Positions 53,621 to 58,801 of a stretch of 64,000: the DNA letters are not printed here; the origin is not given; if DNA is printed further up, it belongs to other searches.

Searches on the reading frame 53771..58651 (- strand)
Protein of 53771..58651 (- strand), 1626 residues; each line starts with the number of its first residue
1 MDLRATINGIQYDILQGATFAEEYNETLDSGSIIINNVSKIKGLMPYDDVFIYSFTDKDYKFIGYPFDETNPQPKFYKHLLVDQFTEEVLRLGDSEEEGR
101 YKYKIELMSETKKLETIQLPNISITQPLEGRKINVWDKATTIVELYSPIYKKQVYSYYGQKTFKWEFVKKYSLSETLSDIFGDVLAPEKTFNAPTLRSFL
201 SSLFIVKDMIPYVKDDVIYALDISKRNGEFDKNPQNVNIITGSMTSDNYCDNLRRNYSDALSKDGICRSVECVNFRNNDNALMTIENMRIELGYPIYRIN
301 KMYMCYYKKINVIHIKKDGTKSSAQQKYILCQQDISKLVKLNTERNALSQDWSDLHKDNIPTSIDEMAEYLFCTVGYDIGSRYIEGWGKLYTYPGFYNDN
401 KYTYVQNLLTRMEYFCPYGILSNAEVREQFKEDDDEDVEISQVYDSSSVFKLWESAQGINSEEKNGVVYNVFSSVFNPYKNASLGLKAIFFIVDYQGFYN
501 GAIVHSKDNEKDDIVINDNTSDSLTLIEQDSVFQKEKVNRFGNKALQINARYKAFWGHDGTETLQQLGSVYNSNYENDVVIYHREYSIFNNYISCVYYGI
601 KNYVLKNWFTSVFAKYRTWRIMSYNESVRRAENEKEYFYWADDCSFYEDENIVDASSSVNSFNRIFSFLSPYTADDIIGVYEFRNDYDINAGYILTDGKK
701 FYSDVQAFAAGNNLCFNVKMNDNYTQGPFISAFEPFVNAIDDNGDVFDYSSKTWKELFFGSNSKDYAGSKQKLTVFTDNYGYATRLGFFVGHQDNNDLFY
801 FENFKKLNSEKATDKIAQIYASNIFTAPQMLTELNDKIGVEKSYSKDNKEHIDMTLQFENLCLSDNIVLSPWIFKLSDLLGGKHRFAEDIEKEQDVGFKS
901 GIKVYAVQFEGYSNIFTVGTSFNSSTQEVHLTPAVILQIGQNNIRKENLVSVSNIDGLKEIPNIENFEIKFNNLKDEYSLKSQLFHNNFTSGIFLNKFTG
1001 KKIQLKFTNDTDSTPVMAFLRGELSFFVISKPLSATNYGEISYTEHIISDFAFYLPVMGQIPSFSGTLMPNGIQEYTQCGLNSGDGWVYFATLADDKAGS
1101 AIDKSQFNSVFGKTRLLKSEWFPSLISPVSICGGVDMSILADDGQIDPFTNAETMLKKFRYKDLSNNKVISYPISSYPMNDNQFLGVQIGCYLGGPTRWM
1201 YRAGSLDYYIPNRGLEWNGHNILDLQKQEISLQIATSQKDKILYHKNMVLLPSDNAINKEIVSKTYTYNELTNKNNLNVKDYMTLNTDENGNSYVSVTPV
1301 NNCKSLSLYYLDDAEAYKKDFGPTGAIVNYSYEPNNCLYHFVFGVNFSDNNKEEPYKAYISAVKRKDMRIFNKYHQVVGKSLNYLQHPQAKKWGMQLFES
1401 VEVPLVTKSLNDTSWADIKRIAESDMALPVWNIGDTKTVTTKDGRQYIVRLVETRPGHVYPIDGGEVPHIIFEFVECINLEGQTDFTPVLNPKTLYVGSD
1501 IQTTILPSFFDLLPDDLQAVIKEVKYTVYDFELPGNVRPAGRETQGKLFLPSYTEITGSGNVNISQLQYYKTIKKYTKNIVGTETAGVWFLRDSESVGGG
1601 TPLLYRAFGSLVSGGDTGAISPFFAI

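Call 22: search_protein_families(library=phrogs, proteins=[window:53771-58651:-], max_evalue=0.00001)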
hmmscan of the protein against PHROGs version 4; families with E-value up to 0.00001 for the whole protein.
window:53771-58651:- (1626 aa): 1 family
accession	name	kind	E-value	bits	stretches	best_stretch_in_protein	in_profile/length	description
phrog_37900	-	unknown function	7.7e-06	25.6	0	1400-1441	364-405/633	-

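Call 49: search_protein_families(library=pfam, proteins=[window:53771-58651:-], max_evalue=0.001)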
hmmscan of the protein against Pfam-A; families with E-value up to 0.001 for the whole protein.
window:53771-58651:- (1626 aa): 1 family
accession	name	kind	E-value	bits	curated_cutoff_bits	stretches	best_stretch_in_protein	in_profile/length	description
PF19789.6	DUF6273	-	8e-06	26.3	23.5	1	1508-1594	45-136/172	Domain of unknown function (DUF6273)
